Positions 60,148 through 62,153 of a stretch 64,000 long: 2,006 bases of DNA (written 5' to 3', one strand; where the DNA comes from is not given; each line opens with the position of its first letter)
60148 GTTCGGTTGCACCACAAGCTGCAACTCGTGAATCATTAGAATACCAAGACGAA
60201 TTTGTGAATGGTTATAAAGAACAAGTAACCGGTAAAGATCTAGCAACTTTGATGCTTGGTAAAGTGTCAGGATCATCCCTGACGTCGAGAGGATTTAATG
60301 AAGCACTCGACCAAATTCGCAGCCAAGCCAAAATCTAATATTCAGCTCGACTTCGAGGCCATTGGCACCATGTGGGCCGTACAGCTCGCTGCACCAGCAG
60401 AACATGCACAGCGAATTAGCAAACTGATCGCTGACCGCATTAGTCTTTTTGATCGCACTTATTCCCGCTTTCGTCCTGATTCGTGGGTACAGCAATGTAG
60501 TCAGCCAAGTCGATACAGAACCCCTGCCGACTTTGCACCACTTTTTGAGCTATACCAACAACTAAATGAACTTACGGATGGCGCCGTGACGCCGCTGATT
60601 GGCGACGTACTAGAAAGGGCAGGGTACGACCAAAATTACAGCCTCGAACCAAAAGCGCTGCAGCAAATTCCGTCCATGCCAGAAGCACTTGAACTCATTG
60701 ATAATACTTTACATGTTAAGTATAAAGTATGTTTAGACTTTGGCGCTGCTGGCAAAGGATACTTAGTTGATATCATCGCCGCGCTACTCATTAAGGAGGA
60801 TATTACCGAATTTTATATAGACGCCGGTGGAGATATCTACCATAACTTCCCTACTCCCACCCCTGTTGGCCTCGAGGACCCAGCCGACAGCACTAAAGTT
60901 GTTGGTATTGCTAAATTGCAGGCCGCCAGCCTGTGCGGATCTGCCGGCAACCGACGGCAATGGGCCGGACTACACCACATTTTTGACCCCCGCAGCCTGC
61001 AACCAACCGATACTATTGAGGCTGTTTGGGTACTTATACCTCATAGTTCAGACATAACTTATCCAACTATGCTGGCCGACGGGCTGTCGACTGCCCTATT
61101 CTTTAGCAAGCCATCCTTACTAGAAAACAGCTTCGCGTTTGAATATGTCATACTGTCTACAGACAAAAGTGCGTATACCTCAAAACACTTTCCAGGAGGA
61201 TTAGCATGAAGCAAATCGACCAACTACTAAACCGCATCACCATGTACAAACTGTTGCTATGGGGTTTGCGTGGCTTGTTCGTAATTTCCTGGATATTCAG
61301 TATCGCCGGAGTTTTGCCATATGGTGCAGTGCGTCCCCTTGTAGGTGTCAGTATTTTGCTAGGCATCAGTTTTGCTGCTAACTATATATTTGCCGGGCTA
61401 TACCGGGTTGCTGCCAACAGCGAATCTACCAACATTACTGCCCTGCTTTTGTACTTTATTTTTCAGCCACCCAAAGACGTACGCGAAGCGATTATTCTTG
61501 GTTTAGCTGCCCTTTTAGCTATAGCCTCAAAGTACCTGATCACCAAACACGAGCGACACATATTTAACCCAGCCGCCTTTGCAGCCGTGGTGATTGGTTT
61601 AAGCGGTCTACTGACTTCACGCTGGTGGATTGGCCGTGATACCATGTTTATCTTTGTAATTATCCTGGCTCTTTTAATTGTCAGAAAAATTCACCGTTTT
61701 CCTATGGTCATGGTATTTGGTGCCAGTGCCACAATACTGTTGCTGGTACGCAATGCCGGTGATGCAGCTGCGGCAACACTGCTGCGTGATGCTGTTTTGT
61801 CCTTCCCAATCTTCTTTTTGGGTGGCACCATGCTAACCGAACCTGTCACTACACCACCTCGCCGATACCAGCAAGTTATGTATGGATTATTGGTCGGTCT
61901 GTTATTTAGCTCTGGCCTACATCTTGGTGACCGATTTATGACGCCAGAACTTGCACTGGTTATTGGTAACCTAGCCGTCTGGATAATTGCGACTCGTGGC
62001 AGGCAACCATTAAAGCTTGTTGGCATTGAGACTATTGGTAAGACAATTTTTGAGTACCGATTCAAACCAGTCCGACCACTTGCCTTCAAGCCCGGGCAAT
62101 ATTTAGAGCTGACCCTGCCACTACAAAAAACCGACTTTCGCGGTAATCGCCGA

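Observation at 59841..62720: FMN-binding protein / ApbE / membrane-FNR fusion: an extracytoplasmic flavinylation and electron-transfer module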

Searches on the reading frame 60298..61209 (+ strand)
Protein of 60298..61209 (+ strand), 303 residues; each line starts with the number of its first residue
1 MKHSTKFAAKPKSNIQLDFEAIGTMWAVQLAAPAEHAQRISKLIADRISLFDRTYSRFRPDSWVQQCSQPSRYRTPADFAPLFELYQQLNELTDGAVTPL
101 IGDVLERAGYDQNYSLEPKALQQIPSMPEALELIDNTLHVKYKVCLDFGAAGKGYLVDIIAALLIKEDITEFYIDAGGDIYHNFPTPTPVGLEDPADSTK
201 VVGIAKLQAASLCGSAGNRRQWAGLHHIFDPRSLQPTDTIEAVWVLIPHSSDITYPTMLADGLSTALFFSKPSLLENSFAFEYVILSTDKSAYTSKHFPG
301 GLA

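Call 3: search_protein_families(library=pfam, proteins=[window:60298-61209:+], max_evalue=0.1)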
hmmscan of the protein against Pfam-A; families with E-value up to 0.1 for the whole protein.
window:60298-61209:+ (303 aa): 2 families
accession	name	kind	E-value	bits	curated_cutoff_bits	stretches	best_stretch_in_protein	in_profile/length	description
PF02424.20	ApbE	-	9.7e-34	117.5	25.6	1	23-271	2-247/266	ApbE family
PF22455.1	PqqF_C_3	-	0.06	13.8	27.9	0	12-100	35-115/128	PQQ synthase PqqF, C-terminal lobe domain 3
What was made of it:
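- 60298..61209 (+): Gene B: ApbE-family FAD:protein FMN transferase, 303 aa, with no N-terminal export signal. PF02424 at 117.5 bits (call 3).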

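Call 4: search_protein_families(library=ncbifam, proteins=[window:60298-61209:+], max_evalue=0.1)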
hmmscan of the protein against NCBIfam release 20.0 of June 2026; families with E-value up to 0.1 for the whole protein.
window:60298-61209:+ (303 aa): 1 family
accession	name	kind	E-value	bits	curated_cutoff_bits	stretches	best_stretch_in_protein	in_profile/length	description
NF007774.0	PRK10461.1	equivalog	5.6e-06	25.5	498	1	11-238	31-282/351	FAD:protein FMN transferase ApbE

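Call 65: search_solved_structures(query=window:60298-61206:+, max_evalue=0.01, show_alignments=3)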
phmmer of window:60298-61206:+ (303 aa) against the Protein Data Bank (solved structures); distinct sequences matched with E-value up to 0.01: 12.
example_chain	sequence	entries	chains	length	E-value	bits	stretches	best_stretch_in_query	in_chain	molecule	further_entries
1vrm_A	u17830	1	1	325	3.3e-09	39.6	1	82-268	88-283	hypothetical protein TM1553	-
4xgw_A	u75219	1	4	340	1.9e-07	33.8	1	17-249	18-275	FAD:protein FMN transferase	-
2o18_A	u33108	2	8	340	7e-07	31.9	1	17-249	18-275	Thiamine biosynthesis lipoprotein apbE | FAD:protein FMN transferase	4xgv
7esa_A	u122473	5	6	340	3.8e-06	29.5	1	135-295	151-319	FAD:protein FMN transferase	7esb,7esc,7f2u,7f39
3pnd_A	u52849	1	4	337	3.8e-06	29.5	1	10-249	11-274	Thiamine biosynthesis lipoprotein ApbE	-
4xgx_A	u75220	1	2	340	4.7e-06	29.2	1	17-249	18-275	FAD:protein FMN transferase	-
6nxi_A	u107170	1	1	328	0.00022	23.8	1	10-268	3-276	FAD:protein FMN transferase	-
5mgy_H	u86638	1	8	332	0.00034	23.1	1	131-272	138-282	FAD:protein FMN transferase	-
6nxj_A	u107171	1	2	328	0.0021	20.5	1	10-268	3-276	FAD:protein FMN transferase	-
4xdt_A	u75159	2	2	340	0.0028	20.1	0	141-253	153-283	FAD:protein FMN transferase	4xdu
4ifu_A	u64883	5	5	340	0.0045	19.4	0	143-253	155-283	FAD:protein FMN transferase | Thiamine biosynthesis lipoprotein ApbE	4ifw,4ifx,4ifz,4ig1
4xdr_A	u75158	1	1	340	0.006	19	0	143-254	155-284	FAD:protein FMN transferase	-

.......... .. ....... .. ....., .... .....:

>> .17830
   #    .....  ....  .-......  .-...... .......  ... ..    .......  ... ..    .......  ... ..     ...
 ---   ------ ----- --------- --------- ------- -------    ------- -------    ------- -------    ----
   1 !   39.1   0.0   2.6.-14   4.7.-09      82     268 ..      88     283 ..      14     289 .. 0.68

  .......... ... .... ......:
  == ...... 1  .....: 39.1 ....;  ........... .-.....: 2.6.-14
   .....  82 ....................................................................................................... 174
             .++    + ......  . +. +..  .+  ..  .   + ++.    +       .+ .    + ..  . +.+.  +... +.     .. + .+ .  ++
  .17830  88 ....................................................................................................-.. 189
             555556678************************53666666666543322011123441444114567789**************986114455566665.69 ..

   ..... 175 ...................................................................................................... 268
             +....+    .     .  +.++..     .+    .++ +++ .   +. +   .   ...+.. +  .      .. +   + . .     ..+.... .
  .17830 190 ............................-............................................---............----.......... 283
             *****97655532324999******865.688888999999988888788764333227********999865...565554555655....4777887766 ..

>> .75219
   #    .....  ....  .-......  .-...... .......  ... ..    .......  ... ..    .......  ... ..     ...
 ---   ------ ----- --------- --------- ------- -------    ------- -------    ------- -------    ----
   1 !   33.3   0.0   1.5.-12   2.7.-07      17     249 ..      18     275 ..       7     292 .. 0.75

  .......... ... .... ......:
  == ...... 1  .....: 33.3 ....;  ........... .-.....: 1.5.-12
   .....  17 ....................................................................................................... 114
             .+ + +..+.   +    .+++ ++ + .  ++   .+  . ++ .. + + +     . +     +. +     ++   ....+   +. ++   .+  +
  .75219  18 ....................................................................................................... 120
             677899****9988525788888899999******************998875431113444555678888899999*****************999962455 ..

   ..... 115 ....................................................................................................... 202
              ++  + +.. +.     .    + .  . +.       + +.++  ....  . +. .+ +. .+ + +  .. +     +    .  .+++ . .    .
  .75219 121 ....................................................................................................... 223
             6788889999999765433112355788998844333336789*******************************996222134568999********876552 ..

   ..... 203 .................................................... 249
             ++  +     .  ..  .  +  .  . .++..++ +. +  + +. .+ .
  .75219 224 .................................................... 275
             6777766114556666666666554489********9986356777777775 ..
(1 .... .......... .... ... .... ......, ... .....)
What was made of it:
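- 60298..61209 (+): Aligns with solved ApbEs (1vrm, 4xgw, 2o18), including the AGKGY, DAGGD, HHIFDP and ADGLSTA stretches (call 65).
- On ApbE FAD:protein FMN transferase (PF02424): Aligns with 1vrm, 4xgw and 2o18 across the AGKGY, DAGGD, HHIFDP and ADGLSTA stretches (call 65).
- The window ApbE aligns from residue 17 with residue 18 of the signal-less E. coli crystallisation construct (call 65). Catalytic-type ApbE motifs are retained (call 65).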

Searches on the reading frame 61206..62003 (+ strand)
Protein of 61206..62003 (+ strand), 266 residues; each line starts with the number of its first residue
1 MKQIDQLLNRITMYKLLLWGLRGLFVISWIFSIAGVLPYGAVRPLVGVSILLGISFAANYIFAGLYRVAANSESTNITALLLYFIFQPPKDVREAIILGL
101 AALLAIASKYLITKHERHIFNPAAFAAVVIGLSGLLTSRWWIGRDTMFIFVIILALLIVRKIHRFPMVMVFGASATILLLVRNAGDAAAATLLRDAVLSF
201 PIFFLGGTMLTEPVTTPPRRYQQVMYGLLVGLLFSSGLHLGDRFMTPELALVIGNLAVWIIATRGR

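Call 19: search_solved_structures(query=A2, max_evalue=10, show_alignments=4)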
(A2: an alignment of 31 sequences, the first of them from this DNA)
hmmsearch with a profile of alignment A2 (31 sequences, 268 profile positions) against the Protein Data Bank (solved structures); distinct sequences matched with E-value up to 10: 3.
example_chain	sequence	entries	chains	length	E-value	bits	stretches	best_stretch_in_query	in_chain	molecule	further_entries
8ahx_D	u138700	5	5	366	0.00013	24.7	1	157-259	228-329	Ion-translocating oxidoreductase complex subunit D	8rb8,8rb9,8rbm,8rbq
5egi_A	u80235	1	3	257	0.27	13.9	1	186-236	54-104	Uncharacterized protein Y57A10A.10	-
8ofo_AAA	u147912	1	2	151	1.6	11.3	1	77-112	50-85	Diadenylate cyclase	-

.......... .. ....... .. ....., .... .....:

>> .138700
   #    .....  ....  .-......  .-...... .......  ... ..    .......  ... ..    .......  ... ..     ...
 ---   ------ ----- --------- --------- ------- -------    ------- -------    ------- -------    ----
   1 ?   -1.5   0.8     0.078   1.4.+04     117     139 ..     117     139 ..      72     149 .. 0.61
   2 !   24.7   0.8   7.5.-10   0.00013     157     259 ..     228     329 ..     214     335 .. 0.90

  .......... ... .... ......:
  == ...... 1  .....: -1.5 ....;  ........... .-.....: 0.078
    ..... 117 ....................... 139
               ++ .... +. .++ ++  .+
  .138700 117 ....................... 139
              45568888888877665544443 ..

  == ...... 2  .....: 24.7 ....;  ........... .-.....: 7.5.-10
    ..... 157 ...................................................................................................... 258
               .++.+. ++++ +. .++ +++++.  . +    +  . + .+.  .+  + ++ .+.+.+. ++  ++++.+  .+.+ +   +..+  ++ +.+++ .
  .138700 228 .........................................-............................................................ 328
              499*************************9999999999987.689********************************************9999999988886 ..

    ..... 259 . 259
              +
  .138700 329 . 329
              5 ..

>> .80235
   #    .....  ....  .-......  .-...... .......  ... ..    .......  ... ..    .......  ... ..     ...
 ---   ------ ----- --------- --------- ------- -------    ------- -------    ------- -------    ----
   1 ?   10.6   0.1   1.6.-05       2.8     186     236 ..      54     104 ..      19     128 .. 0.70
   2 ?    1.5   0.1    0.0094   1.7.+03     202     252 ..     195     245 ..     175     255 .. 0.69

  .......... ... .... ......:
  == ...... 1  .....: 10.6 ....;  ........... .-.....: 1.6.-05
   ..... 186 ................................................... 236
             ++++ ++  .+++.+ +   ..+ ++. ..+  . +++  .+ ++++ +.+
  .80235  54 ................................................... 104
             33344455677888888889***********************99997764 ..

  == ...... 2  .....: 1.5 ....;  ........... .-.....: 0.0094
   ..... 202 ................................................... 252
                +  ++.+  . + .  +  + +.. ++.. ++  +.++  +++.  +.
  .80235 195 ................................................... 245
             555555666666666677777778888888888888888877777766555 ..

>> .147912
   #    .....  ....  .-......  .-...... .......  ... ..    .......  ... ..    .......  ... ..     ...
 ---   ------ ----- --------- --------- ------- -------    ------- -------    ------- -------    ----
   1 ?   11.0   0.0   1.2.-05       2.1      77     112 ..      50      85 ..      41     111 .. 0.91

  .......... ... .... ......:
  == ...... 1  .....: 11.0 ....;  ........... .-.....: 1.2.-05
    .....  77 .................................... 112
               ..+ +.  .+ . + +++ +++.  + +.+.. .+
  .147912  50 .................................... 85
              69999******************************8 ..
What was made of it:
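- Profile hit to RnfD 8ahx_D, E 1.3e-4 (call 19).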

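Call 29: predict_structure(alignment_id=A2)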
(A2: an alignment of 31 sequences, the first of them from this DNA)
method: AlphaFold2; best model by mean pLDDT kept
length: 266 residues; sequences in the alignment: 31
mean_pLDDT: 89.4   pTM: 0.87
mean pLDDT of the five models: 89.4, 89.0, 88.8, 87.6, 84.8
residues with pLDDT >= 90: 166; 70-90: 86; 50-70: 13; < 50: 1
segments of 3 or more residues with pLDDT < 50: none
pLDDT, mean of each block of 10 residues (from residue 1): 84 93 96 94 96 97 93 93 95 97 95 85 94 88 87 93 93 90 76 68 85 86 94 88 87 91 63
secondary structure, 60 per line:
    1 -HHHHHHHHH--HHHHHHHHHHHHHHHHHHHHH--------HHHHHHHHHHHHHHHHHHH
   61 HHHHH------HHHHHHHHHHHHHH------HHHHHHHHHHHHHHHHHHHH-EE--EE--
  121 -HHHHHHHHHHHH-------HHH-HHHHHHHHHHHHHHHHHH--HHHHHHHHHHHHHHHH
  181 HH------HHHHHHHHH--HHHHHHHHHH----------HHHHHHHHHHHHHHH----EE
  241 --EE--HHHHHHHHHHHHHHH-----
elements in order: H2-10 H13-33 H42-65 H72-85 H92-111 H122-133 H145-162 H165-182 H189-197 H200-209 H220-234 H247-261

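Call 31: fold_search(model_id=the predicted structure, library=pdb)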
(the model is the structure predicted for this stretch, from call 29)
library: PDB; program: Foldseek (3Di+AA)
matches with E <= 10: 158; with E <= 0.001: 4
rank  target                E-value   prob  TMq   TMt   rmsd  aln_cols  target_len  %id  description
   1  9eri_D                3.3e-05  1.00  0.70  0.59   4.7       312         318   15  Cryo-EM structure of sodium pumping Rnf complex from Acetobacterium woodii bound to NADH (released 2025-03-05)
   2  8rbq_D                2.5e-04  1.00  0.77  0.68   4.7       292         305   17  Cryo-EM structure of the NADH:ferredoxin oxidoreductase RNF from Azotobacter vinelandii, dithionite reduced (released 2024-06-26)
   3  7zc6_D                8.8e-04  1.00  0.65  0.58   6.5       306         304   15  Na+ - translocating ferredoxin: NAD+ reductase (Rnf) of C. tetanomorphum (released 2022-09-28)
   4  9ud3_B                9.2e-04  1.00  0.61  0.43   6.0       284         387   16  Cryo-EM structure of Na+-translocating NADH-ubiquinone oxidoreductase NqrB-T236Y mutant from Vibrio cholerae (released 2025-06-25)
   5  7xk3_B                1.0e-03  1.00  0.64  0.45   6.2       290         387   14  Cryo-EM structure of Na+-pumping NADH-ubiquinone oxidoreductase from Vibrio cholerae, state 1 (released 2022-07-20)
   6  7xk6_B                1.2e-03  1.00  0.66  0.44   5.8       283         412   14  Cryo-EM structure of Na+-pumping NADH-ubiquinone oxidoreductase from Vibrio cholerae, with aurachin D-42 (released 2022-07-20)
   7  8ahx_D                1.4e-03  1.00  0.69  0.54   5.9       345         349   15  Cryo-EM structure of the nitrogen-fixation associated NADH:ferredoxin oxidoreductase RNF from Azotobacter vinelandii (released 2023-11-01)
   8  9uuu_B                1.4e-03  1.00  0.62  0.45   6.1       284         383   14  Cryo-EM structure of Na+-translocating NADH-ubiquinone oxidoreductase from Vibrio cholerae reduced by NADH (released 2025-06-25)
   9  8ad0_B                2.2e-03  1.00  0.69  0.49   5.5       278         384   15  X-ray structure of Na+-NQR from Vibrio cholerae in different conformation at 3.1 A (released 2023-07-12)
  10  9lrr_B                2.5e-03  1.00  0.65  0.44   5.9       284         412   15  Cryo-EM structure of Na+-translocating NADH-ubiquinone oxidoreductase NqrB-G141A mutant from Vibrio cholerae with boun (released 2025-04-23)
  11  8acw_B                7.6e-03  1.00  0.65  0.47   6.0       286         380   14  X-ray structure of Na+-NQR from Vibrio cholerae at 3.4 A resolution (released 2023-07-12)
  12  8a1x_B                7.9e-03  1.00  0.63  0.44   6.0       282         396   15  Sodium pumping NADH-quinone oxidoreductase with inhibitor DQA (released 2023-06-14)
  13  8evu_B                7.9e-03  1.00  0.60  0.41   6.3       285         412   15  Cryo EM structure of Vibrio cholerae NQR (released 2022-11-16)
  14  8a1v_B                1.3e-02  1.00  0.67  0.46   5.6       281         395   14  Sodium pumping NADH-quinone oxidoreductase with substrate Q2 (released 2023-06-14)
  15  8a1t_B                1.3e-02  1.00  0.63  0.44   6.0       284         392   14  Sodium pumping NADH-quinone oxidoreductase (released 2023-06-14)
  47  7lwz_B                3.8e+00  0.05  0.19  0.14  20.3       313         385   13  Apo Structure of Vibrio cholerae dGTPase protein VC1979 (released 2021-03-10)
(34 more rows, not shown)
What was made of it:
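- On Bona fide NqrB/RnfD subunit of Na+-NQR or Rnf: Fold shown in call 31.
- Closest known: NqrB of Na+-NQR and RnfD/RsxD of Rnf. Same: Same fold (Foldseek TM-score 0.60-0.77, call 31).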

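Call 72: search_protein_representatives(alignment_id=A2)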
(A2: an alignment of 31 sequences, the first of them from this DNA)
Query: 31 sequences, 268 profile positions. Proteins with E-value up to 0.001 (for the whole library): 2894; up to 1e-10: 1555; up to 1e-30: 625. The best 150 are listed.
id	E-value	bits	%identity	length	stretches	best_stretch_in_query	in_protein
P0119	3.4e-101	354.6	-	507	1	2-266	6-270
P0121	4.6e-101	354.2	-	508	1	3-268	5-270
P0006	3.0e-100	351.5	-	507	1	4-268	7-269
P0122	3.4e-100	351.4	-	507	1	3-268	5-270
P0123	9.4e-100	349.9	-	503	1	2-268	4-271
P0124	2.7e-99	348.4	-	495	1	2-268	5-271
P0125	1.5e-98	346.0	-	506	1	2-268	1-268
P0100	1.2e-96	339.7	-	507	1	3-268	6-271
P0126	8.4e-96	336.9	-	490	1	2-265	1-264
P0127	9.8e-95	333.5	-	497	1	2-268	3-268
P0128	1.0e-94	333.4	-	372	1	3-268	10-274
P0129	1.0e-94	333.4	-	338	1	2-268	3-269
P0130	3.4e-94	331.7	-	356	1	5-268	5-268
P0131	9.2e-94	330.3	-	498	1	2-268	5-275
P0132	4.5e-93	328.0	-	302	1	2-265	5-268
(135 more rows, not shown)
